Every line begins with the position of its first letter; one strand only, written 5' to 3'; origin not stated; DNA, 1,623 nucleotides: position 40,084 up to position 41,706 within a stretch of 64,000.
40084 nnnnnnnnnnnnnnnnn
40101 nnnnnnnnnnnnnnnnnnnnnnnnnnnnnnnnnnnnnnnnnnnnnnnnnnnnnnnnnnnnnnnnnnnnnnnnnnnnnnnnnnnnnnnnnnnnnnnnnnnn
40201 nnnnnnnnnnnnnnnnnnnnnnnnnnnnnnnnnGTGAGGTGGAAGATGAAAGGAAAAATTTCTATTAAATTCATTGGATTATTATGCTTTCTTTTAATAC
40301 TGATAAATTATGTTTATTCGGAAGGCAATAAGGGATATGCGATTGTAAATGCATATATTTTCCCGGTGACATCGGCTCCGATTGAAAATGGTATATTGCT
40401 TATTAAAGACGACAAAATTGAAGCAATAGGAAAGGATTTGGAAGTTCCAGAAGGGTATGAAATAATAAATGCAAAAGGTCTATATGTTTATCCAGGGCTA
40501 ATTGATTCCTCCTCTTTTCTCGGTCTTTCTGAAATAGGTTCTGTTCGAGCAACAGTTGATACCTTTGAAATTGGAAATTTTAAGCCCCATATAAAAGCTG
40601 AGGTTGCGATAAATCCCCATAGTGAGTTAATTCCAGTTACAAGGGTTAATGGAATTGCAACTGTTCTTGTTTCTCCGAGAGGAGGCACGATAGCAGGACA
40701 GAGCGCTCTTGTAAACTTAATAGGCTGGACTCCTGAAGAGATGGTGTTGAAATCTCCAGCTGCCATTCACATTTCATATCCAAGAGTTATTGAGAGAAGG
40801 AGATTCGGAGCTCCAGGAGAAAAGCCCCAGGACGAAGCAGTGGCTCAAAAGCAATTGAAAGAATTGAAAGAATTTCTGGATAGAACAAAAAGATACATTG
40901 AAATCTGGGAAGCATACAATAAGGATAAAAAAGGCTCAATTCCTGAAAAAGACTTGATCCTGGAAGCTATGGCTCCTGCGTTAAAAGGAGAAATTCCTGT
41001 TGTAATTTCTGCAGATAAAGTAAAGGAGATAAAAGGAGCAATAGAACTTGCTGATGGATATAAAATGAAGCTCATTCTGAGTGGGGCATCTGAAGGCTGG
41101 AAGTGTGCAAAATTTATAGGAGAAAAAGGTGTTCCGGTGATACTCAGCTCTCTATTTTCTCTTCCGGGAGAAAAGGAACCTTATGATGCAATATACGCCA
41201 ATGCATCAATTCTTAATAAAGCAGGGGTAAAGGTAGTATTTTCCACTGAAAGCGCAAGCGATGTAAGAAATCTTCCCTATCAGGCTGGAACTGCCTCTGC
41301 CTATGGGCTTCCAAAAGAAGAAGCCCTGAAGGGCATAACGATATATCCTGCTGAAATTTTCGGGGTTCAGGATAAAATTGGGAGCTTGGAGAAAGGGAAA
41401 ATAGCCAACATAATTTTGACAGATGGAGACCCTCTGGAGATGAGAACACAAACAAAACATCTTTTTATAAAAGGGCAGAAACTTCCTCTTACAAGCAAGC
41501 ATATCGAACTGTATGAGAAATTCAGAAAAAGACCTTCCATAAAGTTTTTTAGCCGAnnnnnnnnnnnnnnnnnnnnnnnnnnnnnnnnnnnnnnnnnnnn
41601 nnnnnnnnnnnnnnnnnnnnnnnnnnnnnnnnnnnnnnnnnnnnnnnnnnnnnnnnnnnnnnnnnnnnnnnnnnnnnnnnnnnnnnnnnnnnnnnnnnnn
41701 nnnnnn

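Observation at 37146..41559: Three tandem secreted amidohydrolase paralogues; the first has a K/E-rich insertion and an extra C-terminal domain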

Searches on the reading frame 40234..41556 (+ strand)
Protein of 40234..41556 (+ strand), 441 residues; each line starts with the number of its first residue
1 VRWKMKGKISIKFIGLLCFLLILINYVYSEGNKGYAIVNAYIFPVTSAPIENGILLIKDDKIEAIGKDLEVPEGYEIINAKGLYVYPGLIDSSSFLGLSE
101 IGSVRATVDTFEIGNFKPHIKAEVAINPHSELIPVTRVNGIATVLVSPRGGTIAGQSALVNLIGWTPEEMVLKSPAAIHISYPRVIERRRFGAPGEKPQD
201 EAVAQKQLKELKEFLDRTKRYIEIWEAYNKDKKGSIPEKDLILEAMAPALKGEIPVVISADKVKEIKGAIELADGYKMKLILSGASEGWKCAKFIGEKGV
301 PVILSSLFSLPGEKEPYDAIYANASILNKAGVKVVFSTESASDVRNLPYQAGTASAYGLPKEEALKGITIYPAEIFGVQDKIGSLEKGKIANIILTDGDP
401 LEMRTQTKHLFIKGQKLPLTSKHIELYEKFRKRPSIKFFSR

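Call 3: search_protein_families(library=pfam, proteins=[window:40234-41556:+], max_evalue=0.1)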
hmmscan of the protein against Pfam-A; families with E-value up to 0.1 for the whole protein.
window:40234-41556:+ (441 aa): 2 families
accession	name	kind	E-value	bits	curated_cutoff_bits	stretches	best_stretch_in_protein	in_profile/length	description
PF01979.26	Amidohydro_1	-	1.6e-13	51.1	25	1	324-403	235-325/345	Amidohydrolase family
PF07969.17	Amidohydro_3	-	1.2e-08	35.3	29.7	1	359-407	407-455/472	Amidohydrolase family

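Call 4: search_protein_families(library=ncbifam, proteins=[window:40234-41556:+], max_evalue=0.1)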
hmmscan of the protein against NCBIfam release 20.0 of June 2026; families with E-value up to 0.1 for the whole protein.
window:40234-41556:+ (441 aa): 56 families (the best 25 are shown)
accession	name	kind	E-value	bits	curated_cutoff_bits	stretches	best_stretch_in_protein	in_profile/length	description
NF051886.1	XaaProDiPepCaul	equivalog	1.7e-12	47.1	500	2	328-404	304-381/398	Xaa-Pro dipeptidase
NF006056.0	PRK08204.1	subfamily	2.4e-11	43.1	391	2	333-403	316-386/449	hypothetical protein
TIGR00221.1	nagA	equivalog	1.5e-10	40.6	225.65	2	36-93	6-62/380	N-acetylglucosamine-6-phosphate deacetylase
NF008371.0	PRK11170.1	equivalog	3.1e-10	39.5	483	2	356-396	323-363/382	N-acetylglucosamine-6-phosphate deacetylase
TIGR01224.1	hutI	equivalog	1.6e-09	37.1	298.15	2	50-94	1-47/377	imidazolonepropionase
NF011990.0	PRK15446.2-6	subfamily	3e-09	36.1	233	2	362-414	329-379/390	alpha-D-ribose 1-methylphosphonate 5-triphosphate diphosphatase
NF009060.0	PRK12394.1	equivalog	3.1e-09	36.1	442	2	37-94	7-63/381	metallo-dependent hydrolase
TIGR00857.1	pyrC_multi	subfamily_domain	1.8e-08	33.8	279.05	2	55-97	8-49/412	dihydroorotase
NF005211.0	PRK06687.1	equivalog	1.8e-08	33.6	703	1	350-395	327-370/419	TRZ/ATZ family protein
NF006689.0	PRK09237.1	equivalog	3.6e-08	32.4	371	1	56-92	26-62/383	amidohydrolase/deacetylase family metallohydrolase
TIGR02033.1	D-hydantoinase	equivalog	3.9e-08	32.7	393.25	1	55-115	19-77/454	dihydropyrimidinase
NF006558.0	PRK09059.1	equivalog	8.3e-08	31.2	645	1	51-99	21-72/430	dihydroorotase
NF005557.0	PRK07228.1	equivalog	1.7e-07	30.3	522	2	48-92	17-61/445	5'-deoxyadenosine deaminase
NF005791.0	PRK07627.1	equivalog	7.8e-07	28.4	442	2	55-96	23-64/425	dihydroorotase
NF004839.0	PRK06189.1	equivalog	1e-06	27.7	631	1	51-92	19-59/451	allantoinase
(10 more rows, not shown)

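Call 11: search_solved_structures(query=window:40234-41556:+, max_evalue=0.01, show_alignments=1)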
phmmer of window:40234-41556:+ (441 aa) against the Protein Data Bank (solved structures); distinct sequences matched with E-value up to 0.01: 34.
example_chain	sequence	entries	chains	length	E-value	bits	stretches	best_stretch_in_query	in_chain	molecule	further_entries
3ooq_A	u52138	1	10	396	1e-47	166.3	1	38-416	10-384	amidohydrolase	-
3egj_A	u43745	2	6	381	4.4e-09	39.1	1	344-399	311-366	N-acetylglucosamine-6-phosphate deacetylase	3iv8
3mkv_A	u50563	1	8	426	1.6e-08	37.2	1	323-426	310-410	PUTATIVE AMIDOHYDROLASE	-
9kov_A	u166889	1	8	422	4.7e-08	35.7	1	328-412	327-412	trum-mut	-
6jku_A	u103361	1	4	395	1e-07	34.5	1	355-396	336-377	N-acetylglucosamine-6-phosphate deacetylase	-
3mtw_A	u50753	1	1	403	1.1e-07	34.5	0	328-412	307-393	L-Arginine carboxypeptidase Cc2672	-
1k1d_A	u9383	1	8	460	5.6e-07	32.1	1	46-116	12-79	D-hydantoinase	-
2qs8_A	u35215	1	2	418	9.6e-06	28.1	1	330-403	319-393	Xaa-Pro Dipeptidase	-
4whb_E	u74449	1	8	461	0.00029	23.2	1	358-402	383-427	Phenylurea hydrolase B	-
3feq_A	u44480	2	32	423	0.00067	22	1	326-402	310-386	PUTATIVE AMIDOHYDROLASE | PROLIDASE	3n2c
8yag_A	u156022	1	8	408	0.00094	21.5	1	329-401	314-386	Imidazolonepropionase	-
1gkp_A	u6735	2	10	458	0.00099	21.4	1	58-101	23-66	HYDANTOINASE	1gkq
6gde_A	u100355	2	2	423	0.0012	21.1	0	39-92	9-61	Dihydroorotase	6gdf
3d6n_A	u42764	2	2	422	0.0012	21.1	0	39-92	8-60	Dihydroorotase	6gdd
4bjh_A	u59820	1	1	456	0.0014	21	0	39-92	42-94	DIHYDROOROTASE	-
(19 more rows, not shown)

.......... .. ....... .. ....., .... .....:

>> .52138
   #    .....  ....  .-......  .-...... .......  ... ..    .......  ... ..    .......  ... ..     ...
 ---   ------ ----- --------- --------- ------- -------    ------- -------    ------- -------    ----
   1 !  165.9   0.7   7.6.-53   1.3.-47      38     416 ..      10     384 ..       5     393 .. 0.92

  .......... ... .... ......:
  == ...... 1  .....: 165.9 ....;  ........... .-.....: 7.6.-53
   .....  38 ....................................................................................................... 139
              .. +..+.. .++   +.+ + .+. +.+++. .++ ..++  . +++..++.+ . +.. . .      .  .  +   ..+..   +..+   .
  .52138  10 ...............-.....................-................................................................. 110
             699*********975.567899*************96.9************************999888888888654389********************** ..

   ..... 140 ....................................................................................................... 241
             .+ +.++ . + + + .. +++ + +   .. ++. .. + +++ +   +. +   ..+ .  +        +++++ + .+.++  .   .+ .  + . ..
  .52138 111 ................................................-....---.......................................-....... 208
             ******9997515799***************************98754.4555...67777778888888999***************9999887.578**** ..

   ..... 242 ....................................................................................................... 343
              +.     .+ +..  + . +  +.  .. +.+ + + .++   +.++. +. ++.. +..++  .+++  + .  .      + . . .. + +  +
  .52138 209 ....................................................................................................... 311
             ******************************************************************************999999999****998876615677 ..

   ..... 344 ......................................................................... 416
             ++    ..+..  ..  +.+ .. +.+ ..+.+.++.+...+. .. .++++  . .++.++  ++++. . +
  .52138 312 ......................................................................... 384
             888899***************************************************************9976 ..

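Call 53: find_homologous_proteins(query=window:40234-41556:+, max_evalue=1e-10)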
Query window:40234-41556:+ (441 aa): 4073 proteins with E <= 1e-10 among 8000 candidates; the best 120 are listed.
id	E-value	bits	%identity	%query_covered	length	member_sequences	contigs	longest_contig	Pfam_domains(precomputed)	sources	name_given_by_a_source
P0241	2.3e-283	958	100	99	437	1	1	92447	PF07969.18,PF01979.27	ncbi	ncbi:MAG: amidohydrolase family protein [Acidobacteriota bacterium]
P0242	2.9e-151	522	55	96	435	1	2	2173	PF07969.18,PF01979.27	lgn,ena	-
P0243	1.3e-150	520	54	96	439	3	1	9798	PF07969.18,PF01979.27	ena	-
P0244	9.3e-150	517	57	91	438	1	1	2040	PF07969.18,PF01979.27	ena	-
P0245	4.8e-148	512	55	95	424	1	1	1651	PF07969.18,PF01979.27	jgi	jgi:imidazolonepropionase-like amidohydrolase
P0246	2.6e-147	509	54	98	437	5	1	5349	PF07969.18,PF01979.27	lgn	-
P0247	3.8e-147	509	53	98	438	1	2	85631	PF07969.18,PF01979.27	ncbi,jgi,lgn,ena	-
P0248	2.0e-146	506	53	99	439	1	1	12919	PF07969.18,PF01979.27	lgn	-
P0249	7.2e-146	505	56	97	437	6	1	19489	PF07969.18,PF01979.27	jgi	-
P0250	1.6e-145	503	54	97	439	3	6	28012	PF07969.18,PF01979.27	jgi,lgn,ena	-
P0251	3.8e-145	502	54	95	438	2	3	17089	PF07969.18,PF01979.27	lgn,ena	-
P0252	4.1e-145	502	54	96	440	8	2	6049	PF07969.18,PF01979.27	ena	-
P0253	6.9e-145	501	53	97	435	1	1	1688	PF07969.18,PF01979.27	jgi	jgi:imidazolonepropionase-like amidohydrolase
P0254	1.9e-144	500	53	95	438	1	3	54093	PF07969.18,PF01979.27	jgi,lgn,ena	-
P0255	3.8e-144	499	57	91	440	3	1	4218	PF07969.18,PF01979.27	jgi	-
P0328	7.7e-123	429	47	94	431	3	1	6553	PF07969.18,PF01979.27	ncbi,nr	ncbi:amidohydrolase [candidate division KSB1 bacterium]|nr:MAG: amidohydrolase [candidate division K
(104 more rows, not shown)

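Call 86: find_encoding_contigs(protein=P0328, flank=5000, max_places=2)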
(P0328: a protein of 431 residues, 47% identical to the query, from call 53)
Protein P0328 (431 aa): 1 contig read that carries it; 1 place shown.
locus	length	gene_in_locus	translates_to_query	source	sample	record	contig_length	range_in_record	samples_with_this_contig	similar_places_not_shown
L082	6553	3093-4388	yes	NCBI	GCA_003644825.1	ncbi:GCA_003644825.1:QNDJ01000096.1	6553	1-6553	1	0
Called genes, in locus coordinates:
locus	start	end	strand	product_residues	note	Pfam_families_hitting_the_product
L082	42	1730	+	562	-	PF01979:Amidohydro_1, PF07969:Amidohydro_3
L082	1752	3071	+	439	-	PF01979:Amidohydro_1, PF07969:Amidohydro_3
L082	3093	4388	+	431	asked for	PF01979:Amidohydro_1, PF07969:Amidohydro_3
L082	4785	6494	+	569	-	-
